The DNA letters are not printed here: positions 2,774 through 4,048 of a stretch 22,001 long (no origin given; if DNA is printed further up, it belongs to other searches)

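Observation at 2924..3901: Unusual fusion: C39-like cysteine peptidase - TM helix - ParB/Srx nuclease-like domain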

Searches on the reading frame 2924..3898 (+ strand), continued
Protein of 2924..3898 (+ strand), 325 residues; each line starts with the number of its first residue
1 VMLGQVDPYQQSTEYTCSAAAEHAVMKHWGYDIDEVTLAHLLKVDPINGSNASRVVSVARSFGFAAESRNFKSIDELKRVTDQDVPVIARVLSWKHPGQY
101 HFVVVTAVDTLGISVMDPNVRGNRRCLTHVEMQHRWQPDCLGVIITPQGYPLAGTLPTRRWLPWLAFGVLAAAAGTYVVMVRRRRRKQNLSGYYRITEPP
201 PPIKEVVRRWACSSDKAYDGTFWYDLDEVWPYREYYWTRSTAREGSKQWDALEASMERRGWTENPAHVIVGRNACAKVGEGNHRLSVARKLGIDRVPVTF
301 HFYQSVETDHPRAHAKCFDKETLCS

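Call 61: predict_structure(alignment_id=A5)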
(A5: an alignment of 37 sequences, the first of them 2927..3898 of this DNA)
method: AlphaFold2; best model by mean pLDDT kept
length: 324 residues; sequences in the alignment: 37
mean_pLDDT: 88.9   pTM: 0.54
mean pLDDT of the five models: 88.9, 88.8, 88.2, 87.7, 87.3
residues with pLDDT >= 90: 238; 70-90: 50; 50-70: 23; < 50: 13
segments of 3 or more residues with pLDDT < 50: 157-159, 161-163, 186-189
pLDDT, mean of each block of 10 residues (from residue 1): 70 91 95 93 91 97 97 96 96 92 96 93 95 96 95 62 51 67 54 83 96 86 97 95 96 97 94 97 97 97 90 91 95
secondary structure, 60 per line:
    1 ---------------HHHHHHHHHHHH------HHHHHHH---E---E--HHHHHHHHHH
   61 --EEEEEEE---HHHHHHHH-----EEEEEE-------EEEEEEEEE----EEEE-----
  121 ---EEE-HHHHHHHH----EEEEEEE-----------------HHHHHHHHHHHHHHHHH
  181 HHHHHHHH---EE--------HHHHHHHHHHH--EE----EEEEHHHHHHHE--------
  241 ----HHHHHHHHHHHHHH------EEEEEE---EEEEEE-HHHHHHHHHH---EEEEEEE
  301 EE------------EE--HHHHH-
elements in order: H16-27 H34-40 H51-60 E63-69 H73-80 E86-91 E99-107 E112-115 E124-126 H128-135 E140-146 H164-188 H202-212 E221-224 H225-231 H245-258 E265-270 E274-279 H281-290 E294-302 H319-323
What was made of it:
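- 2939..3367 (+): C39 (double-glycine-type, papain-like) cysteine peptidase domain, aa ~5-147. AF2 pLDDT >90 over this stretch (call 61).
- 3404..3466 (+): Single transmembrane helix, W160-V180. Helix 164-188 in the full-length AF2 model, with low pLDDT as expected for an isolated TM (call 61).
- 3851..3898 (+): C-terminal tail with KCFD...LC. With C211 and C274 it gives four Cys that are conserved only in the C39-fused subgroup. This could be a Zn site or disulfides; it is not resolved. The tail is confidently modelled (pLDDT 90-95, call 61).
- The full-length AF2 model shows two independent domains joined by a helix (pTM 0.54, call 61).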

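Call 73: search_dna_similar(query=P0013, collection=phages, mode=protein, max_rows=25, max_evalue=0.0001)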
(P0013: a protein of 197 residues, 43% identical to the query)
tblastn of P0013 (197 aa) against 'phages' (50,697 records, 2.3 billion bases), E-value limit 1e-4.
No match.

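Call 74: get_annotated_region(hit=H2, flank=4000)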
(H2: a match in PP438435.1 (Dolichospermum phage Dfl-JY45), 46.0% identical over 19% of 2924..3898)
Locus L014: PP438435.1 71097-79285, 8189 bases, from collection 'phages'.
description: Dolichospermum phage Dfl-JY45, complete genome.
organism: Dolichospermum phage Dfl-JY45 (NCBI taxid 3128132)
taxonomy: Viruses
host: Dolichospermum flos-aquae; source: China; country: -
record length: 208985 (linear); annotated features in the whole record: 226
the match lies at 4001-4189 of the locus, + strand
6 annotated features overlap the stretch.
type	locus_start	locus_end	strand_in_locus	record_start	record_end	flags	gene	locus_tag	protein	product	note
CDS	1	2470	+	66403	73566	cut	-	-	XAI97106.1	hypothetical protein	-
CDS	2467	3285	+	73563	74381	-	-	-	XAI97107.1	hypothetical protein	-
CDS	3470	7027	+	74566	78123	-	-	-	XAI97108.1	hypothetical protein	-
CDS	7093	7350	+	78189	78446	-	-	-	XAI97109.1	hypothetical protein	-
CDS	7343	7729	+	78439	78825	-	-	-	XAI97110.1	hypothetical protein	-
CDS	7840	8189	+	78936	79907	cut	-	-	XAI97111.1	hypothetical protein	-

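Call 79: search_protein_families(library=phrogs, proteins=[P0010, L010:10659-11045:+, L010:11059-12048:+, L010:12048-13331:+, L010:9397-9966:-, L010:8378-8941:+, L010:4820-6118:+, P0009, P0012, P0007], max_evalue=0.01)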
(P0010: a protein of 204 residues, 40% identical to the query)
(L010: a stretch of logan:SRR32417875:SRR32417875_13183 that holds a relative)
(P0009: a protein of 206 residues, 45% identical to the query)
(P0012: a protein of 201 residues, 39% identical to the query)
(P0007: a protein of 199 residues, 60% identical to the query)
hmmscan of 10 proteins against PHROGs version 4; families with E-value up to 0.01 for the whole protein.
P0010 (204 aa): 1 family
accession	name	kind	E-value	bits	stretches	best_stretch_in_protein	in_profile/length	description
phrog_2392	-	moron, auxiliary metabolic gene and host takeover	4e-06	26.4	1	13-132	13-124/726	ABC transporter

L010:10659-11045:+ (129 aa): 0 families

L010:11059-12048:+ (330 aa): 0 families

L010:12048-13331:+ (428 aa): 0 families

L010:9397-9966:- (190 aa): 0 families

L010:8378-8941:+ (188 aa): 0 families

L010:4820-6118:+ (433 aa): 1 family
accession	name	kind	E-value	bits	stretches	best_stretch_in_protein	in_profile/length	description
phrog_1392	-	unknown function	1.7e-11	45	1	265-303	146-184/296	-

P0009 (206 aa): 1 family
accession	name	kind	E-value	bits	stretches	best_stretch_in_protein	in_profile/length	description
phrog_2392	-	moron, auxiliary metabolic gene and host takeover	2.7e-06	27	1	12-140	12-131/726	ABC transporter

P0012 (201 aa): 0 families

P0007 (199 aa): 0 families
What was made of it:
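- On Actinophage lysin A protease C39 domain: No lysin or holin profile hits beside the relatives (call 79).
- Closest known: Actinobacteriophage 'lysin A, protease C39 domain'. Different: No lysis-cassette context was demonstrated (call 79).
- The genes beside P0010 have no lysin or holin profile hits (call 79).
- Tried and rejected: PHROG scans of the genes around P0010 gave nothing (call 79).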

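Call 88: find_related_loci(query=window:2927-3898:+, collection=viral_contigs, flank=6000)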
Query window:2927-3898:+ (324 aa) in viral_contigs; peptide patterns used: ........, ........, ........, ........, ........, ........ (x = any residue, [..] = any of these).
1 stretches matched a pattern, but none encodes a relative of the query by tblastn (E <= 1e-3).

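Call 91: list_cluster_members(proteins=[P0002, P0001, P0038, P0042, P0014])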
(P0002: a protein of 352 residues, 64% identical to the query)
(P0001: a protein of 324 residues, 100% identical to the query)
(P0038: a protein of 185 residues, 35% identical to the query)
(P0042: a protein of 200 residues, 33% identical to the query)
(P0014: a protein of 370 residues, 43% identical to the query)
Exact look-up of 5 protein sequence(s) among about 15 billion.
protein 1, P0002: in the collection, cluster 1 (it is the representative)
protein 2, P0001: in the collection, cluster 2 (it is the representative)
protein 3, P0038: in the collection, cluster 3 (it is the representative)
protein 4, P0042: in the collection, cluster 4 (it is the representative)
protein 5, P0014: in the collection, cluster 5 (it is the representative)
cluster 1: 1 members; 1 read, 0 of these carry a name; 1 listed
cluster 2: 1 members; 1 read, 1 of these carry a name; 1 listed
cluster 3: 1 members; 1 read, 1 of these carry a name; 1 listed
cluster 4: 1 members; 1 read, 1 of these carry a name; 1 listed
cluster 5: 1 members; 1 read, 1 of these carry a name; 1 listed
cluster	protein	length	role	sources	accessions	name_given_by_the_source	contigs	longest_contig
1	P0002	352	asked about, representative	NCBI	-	-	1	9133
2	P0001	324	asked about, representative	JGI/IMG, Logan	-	hypothetical protein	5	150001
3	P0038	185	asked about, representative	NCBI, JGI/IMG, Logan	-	hypothetical protein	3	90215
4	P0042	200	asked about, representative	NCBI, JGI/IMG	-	hypothetical protein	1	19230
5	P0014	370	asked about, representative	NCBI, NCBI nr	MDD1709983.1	MAG: cysteine peptidase family C39 domain-containing protein, partial [Methanoregulaceae ... | cysteine peptidase family C39 domain-containing protein [Methanoregulaceae archaeon]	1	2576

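Call 93: find_encoding_contigs(protein=P0002, flank=9000, max_places=2)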
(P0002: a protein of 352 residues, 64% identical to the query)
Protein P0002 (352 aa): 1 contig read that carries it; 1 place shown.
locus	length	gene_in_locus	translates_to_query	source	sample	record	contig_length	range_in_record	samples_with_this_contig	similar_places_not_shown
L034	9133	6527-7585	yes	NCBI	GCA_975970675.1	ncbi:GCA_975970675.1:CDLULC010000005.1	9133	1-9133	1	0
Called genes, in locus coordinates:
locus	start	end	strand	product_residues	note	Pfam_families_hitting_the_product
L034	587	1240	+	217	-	PF01555:N6_N4_Mtase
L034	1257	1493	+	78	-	PF04255:DUF433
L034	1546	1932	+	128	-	-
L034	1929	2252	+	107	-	-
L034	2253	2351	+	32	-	-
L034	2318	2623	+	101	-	-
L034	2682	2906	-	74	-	-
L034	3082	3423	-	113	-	-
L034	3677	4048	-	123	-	-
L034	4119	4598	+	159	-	-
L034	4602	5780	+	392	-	PF00009:GTP_EFTU, PF01926:MMR_HSR1 (faint), PF03144:GTP_EFTU_D2, PF03143:GTP_EFTU_D3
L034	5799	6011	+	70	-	-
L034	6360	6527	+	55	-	-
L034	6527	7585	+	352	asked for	PF03412:Peptidase_C39, PF13529:Peptidase_C39_2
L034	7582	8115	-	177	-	-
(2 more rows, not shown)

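Call 94: find_encoding_contigs(protein=P0004, flank=4000, max_places=2)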
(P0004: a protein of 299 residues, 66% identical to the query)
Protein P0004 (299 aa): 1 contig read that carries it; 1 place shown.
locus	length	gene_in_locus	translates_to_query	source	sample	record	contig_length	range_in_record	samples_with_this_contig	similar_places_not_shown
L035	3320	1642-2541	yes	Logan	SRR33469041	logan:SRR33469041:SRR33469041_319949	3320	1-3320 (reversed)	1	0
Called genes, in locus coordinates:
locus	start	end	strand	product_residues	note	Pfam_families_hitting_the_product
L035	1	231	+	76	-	?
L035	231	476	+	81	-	-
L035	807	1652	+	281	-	PF13392:HNH_3 (faint)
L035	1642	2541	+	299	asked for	PF03412:Peptidase_C39, PF13529:Peptidase_C39_2 (weak)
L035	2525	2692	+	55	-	-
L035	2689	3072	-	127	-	-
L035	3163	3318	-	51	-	?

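Call 101: search_protein_families(library=pfam, proteins=[L014:3470-7024:+], max_evalue=0.01)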
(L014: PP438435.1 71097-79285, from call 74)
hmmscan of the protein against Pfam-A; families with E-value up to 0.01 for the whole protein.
L014:3470-7024:+ (1185 aa): 0 families
